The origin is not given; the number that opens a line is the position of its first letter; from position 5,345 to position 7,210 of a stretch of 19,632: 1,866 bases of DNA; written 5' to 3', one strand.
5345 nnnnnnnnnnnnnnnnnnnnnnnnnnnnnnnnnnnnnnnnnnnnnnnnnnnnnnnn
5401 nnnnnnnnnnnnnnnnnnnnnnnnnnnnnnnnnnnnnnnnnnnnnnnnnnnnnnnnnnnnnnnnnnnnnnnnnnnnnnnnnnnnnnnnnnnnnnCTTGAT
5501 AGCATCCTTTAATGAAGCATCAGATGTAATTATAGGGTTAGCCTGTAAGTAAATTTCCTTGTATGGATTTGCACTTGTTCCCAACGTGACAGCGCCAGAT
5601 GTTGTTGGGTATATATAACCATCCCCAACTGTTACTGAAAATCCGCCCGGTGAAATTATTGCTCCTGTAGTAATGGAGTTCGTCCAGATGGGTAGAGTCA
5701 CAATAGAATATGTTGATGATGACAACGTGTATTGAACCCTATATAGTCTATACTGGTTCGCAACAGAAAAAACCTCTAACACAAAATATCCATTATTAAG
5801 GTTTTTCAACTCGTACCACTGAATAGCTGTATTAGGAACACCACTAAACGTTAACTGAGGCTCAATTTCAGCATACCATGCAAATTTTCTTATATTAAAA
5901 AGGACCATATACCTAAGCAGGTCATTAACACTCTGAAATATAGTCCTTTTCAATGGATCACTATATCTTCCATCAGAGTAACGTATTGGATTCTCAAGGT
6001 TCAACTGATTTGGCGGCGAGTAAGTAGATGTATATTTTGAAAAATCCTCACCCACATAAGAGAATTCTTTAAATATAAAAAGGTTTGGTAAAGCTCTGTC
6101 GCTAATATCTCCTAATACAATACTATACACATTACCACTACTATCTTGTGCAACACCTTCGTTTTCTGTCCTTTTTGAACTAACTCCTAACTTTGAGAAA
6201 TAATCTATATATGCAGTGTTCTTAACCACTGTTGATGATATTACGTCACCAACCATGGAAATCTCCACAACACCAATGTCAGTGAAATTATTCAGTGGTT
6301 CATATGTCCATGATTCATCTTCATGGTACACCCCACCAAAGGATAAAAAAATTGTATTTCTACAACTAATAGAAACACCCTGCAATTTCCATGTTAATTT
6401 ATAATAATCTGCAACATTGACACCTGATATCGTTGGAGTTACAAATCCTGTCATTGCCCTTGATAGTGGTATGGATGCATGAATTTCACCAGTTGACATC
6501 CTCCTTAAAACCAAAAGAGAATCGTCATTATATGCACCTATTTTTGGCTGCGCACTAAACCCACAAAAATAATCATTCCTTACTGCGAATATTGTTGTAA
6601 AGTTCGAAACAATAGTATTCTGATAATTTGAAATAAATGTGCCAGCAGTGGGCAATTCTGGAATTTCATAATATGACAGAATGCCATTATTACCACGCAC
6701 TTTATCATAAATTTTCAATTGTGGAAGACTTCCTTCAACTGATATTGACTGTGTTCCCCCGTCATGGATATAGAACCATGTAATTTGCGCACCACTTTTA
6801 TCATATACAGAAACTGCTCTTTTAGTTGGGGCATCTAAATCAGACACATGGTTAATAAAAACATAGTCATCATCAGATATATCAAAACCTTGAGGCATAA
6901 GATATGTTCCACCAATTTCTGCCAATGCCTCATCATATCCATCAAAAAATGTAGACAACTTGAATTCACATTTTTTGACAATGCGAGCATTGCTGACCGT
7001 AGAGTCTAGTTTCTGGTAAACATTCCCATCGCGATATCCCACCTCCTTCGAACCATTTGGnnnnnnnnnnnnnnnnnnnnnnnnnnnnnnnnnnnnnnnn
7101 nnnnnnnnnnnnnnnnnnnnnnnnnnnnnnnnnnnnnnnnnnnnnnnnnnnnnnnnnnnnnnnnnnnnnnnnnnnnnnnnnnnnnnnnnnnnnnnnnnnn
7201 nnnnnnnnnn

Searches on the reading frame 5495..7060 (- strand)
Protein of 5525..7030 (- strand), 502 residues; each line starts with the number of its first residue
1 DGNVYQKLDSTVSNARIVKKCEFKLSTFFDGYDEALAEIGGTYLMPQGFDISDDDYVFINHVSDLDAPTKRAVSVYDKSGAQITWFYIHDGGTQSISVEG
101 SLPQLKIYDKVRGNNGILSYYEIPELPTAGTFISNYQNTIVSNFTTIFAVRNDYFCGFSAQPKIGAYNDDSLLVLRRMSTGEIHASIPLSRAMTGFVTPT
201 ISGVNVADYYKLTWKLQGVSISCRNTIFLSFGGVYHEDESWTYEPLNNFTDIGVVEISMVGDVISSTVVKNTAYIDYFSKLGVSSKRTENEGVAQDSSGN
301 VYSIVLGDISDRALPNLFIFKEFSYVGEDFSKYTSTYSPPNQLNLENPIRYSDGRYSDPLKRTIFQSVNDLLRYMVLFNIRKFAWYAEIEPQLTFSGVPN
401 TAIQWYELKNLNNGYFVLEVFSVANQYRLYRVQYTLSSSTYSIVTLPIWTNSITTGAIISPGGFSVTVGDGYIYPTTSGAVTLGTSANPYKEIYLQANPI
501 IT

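Call 21: search_protein_families(library=pfam, proteins=[window:5525-7030:-], max_evalue=10)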
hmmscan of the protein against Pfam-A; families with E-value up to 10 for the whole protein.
window:5525-7030:- (502 aa): 0 families

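Call 30: search_protein_representatives(protein=window:5525-7030:-)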
Query: 502 residues. Proteins with E-value up to 0.001 (for the whole library): 75; up to 1e-10: 29; up to 1e-30: 9. The best 75 are listed.
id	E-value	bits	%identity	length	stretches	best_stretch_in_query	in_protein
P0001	0.0e+00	1102.8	97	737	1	1-502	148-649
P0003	5.4e-137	474.1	47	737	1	6-502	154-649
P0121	2.4e-128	445.6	44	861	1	4-501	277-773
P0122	2.9e-126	438.7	44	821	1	6-501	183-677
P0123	1.9e-62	228.2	35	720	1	19-440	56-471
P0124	2.8e-62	227.7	33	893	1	10-440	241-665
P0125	3.2e-60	220.9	35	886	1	26-425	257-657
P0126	1.1e-55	205.9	97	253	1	1-100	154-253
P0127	6.5e-51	190.2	31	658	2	6-420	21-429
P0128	1.5e-26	109.9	98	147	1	444-502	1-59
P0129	3.8e-26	108.5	29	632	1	25-438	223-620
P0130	3.0e-23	98.9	27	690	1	28-425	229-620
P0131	4.2e-23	98.5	29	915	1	15-437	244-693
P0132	4.3e-23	98.4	28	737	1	29-461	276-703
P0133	7.9e-21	91.0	28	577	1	23-442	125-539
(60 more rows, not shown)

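Call 61: search_solved_structures(query=A3, max_evalue=1, show_alignments=2)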
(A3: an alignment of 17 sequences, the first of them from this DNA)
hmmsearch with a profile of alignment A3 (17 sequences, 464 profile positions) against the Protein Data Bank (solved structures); distinct sequences matched with E-value up to 1: 1.
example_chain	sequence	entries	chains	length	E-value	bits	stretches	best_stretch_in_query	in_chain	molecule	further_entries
4eo1_A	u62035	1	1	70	0.045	15.4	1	232-272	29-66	Attachment protein G3P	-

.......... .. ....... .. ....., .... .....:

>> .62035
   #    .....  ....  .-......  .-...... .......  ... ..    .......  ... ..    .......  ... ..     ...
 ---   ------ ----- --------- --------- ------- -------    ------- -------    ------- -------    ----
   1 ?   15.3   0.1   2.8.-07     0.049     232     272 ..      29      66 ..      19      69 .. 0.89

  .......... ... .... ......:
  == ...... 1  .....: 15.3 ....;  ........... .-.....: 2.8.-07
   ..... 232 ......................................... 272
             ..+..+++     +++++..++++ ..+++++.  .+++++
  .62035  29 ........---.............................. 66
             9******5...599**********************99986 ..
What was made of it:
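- Tried and rejected: A 17-sequence profile of the central domain against PDB sequences gave only a chance 70-aa hit (call 61).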

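Call 73: predict_structure(alignment_id=A3)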
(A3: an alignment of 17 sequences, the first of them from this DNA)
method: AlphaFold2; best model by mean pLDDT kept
length: 522 residues; sequences in the alignment: 17
mean_pLDDT: 79.6   pTM: 0.78
mean pLDDT of the five models: 79.6, 78.0, 77.8, 77.6, 77.1
residues with pLDDT >= 90: 258; 70-90: 153; 50-70: 23; < 50: 88
segments of 3 or more residues with pLDDT < 50: 1-24, 459-522
pLDDT, mean of each block of 10 residues (from residue 1): 30 39 69 95 98 95 97 94 97 97 92 96 83 97 96 91 91 68 91 88 87 86 93 89 83 69 91 89 92 90 95 93 90 94 86 76 84 91 91 89 89 87 86 77 92 74 31 29 28 30 27 35 35
secondary structure, 60 per line:
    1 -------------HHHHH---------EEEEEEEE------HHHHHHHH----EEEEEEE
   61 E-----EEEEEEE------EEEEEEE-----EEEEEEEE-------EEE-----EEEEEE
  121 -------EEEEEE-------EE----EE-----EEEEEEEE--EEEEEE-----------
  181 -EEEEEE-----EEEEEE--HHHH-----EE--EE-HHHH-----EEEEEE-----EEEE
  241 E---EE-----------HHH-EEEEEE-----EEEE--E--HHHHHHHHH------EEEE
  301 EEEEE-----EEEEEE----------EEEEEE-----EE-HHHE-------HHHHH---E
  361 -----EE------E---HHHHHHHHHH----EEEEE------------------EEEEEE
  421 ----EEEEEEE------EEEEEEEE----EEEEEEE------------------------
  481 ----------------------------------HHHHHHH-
elements in order: H14-18 E28-35 H42-49 E54-61 E67-73 E80-86 E92-99 E107-109 E115-120 E128-133 E154-161 E164-169 E182-187 E193-198 H201-204 H217-220 E226-231 E237-241 E262-267 E273-276 H282-290 E297-305 E311-316 E327-332 H352-356 H378-387 E392-396 E415-420 E425-431 E438-445 E450-456 H515-521
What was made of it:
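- On phi11 Gp45-type receptor-binding protein (propeller platform plus tower): Model pLDDT 79.6 (call 73).
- Propeller: model pLDDT 79.6, pTM 0.78 (call 73).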

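Call 75: fold_search(model_id=the predicted structure, library=pdb)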
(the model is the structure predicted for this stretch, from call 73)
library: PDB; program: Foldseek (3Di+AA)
matches with E <= 10: 655; with E <= 0.001: 105
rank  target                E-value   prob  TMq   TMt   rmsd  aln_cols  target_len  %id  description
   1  5efv_B                4.4e-12  1.00  0.40  0.34  23.9       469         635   10  The host-recognition device of Staphylococcus aureus phage Phi11 (released 2016-05-25)
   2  5efv_C                5.8e-12  1.00  0.39  0.33  22.8       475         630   11  The host-recognition device of Staphylococcus aureus phage Phi11 (released 2016-05-25)
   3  6v8i_AG               7.7e-12  1.00  0.40  0.33  23.1       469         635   10  Composite atomic model of the Staphylococcus aureus phage 80alpha baseplate (released 2020-03-04)
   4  6v8i_AH               1.3e-11  1.00  0.38  0.32  22.6       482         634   10  Composite atomic model of the Staphylococcus aureus phage 80alpha baseplate (released 2020-03-04)
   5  5efv_A                2.1e-11  1.00  0.38  0.32  22.5       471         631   11  The host-recognition device of Staphylococcus aureus phage Phi11 (released 2016-05-25)
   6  9m7x_A                6.3e-11  1.00  0.37  0.32  23.0       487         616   13  Cryo-EM structure of bacteriophage NF5 C1 RBP (released 2025-12-17)
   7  5fzp_B                6.1e-07  1.00  0.20  0.27  22.7       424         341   10  Structure of the dispase autolysis inducing protein from Streptomyces mobaraensis (released 2016-08-10)
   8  6fhp_A                9.0e-07  1.00  0.23  0.31  22.3       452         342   10  DAIP in complex with a C-terminal fragment of thermolysin (released 2018-09-12)
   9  8fky_SP               1.7e-06  1.00  0.26  0.32  10.4       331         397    9  Human nucleolar pre-60S ribosomal subunit (State F) (released 2023-07-12)
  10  5fzp_A                2.6e-06  1.00  0.22  0.30  22.2       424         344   10  Structure of the dispase autolysis inducing protein from Streptomyces mobaraensis (released 2016-08-10)
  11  9cyh_A                4.5e-06  1.00  0.27  0.33  10.3       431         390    8  Cryo-EM structure of DA03E17 Fab in complex with influenza virus neuraminidase from B/Colorado/06/2017 (released 2025-08-13)
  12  7fh6                  5.0e-06  1.00  0.26  0.22  23.0       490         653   10  Friedel-Crafts alkylation enzyme CylK (released 2022-02-16)
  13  7mq8_LN               5.0e-06  1.00  0.23  0.19  24.6       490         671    9  Cryo-EM structure of the human SSU processome, state pre-A1 (released 2021-09-22)
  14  7f1q_B                6.6e-06  1.00  0.26  0.37  11.2       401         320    9  Cryo-EM structure of the chemokine receptor CCR5 in complex with MIP-1a and Gi (released 2021-07-14)
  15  8wc8_B                7.8e-06  1.00  0.24  0.36  11.1       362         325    7  Cryo-EM structure of the ZH8651-bound hTAAR1-Gs complex (released 2023-12-27)
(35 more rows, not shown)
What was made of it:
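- On phi11 Gp45-type receptor-binding protein (propeller platform plus tower): Foldseek 5efv E = 4e-12, 6v8i, 9m7x (call 75).
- On P22/Sf6-type beta-helix endoglycosidase tailspike: The predicted fold is a propeller (calls 73, 75).
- Foldseek top hits are phi11 Gp45, the 80alpha RBP and the NF5 RBP at 4e-12 to 6e-11, against 6e-7 or worse for generic propellers (call 75).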

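Call 79: fold_search(model_id=the predicted structure, library=viral)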
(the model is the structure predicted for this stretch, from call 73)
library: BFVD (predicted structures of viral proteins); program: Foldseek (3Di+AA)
matches with E <= 10: 526; with E <= 0.001: 41
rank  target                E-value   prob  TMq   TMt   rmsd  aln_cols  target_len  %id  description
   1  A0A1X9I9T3            3.2e-28  1.00  0.69  0.40   3.5       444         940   19  Tail fiber protein [Staphylococcus phage vB_SscM-1]
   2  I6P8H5                3.2e-22  1.00  0.48  0.39  17.8       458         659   17  (no name in the UniProt tables at hand)
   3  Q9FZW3                5.2e-11  1.00  0.43  0.32  16.9       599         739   12  Neck appendage protein [Bacillus phage GA-1]
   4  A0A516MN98            1.4e-09  1.00  0.23  0.16  25.1       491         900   12  (no name in the UniProt tables at hand)
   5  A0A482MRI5            3.3e-09  1.00  0.35  0.19  27.6       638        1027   13  Tail fiber protein [Escherichia phage vB_EcoP_R4596]
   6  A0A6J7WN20            4.9e-09  1.00  0.24  0.24  26.7       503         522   13  Uncharacterized protein [uncultured Caudovirales phage]
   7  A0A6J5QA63            6.7e-07  1.00  0.23  0.13  28.3       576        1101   11  Uncharacterized protein [uncultured Caudovirales phage]
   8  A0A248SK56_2          6.1e-06  1.00  0.22  0.12  23.1       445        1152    9  (no name in the UniProt tables at hand)
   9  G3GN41                8.0e-06  1.00  0.26  0.13  28.0       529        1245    9  (no name in the UniProt tables at hand)
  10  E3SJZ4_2              1.1e-05  0.99  0.24  0.12  23.2       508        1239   10  Structural protein [Synechococcus phage S-ShM2]
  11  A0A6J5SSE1            1.5e-05  0.99  0.23  0.16  22.1       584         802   10  Uncharacterized protein [uncultured Caudovirales phage]
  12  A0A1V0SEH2            1.7e-05  1.00  0.26  0.23  15.7       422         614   11  Collagen triple helix repeat motif-containing protein (Fragment) [Indivirus ILV1]
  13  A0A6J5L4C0            1.7e-05  0.93  0.18  0.10  31.5       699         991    8  Pyrrolo-quinoline quinone repeat [uncultured Caudovirales phage]
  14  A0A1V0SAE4            3.0e-05  1.00  0.25  0.19   8.9       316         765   10  Bulb-type lectin domain-containing protein [Catovirus CTV1]
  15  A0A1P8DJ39            3.0e-05  1.00  0.25  0.26  12.1       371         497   10  (no name in the UniProt tables at hand)
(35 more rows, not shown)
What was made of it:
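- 6059..6988 (-): Predicted five-bladed beta-propeller, residues about 161-470, with family-invariant K361, Q363, E435, E437 (R433 80%). Foldseek: phi11 Gp45 5efv E = 4e-12 (call 75); Staphylococcus phage vB_SscM-1 tail fibre E = 3e-28, TM 0.69, rmsd 3.5 A (call 79).
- On phi11 Gp45-type receptor-binding protein (propeller platform plus tower): BFVD A0A1X9I9T3 E = 3e-28, TM 0.69 (call 79).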
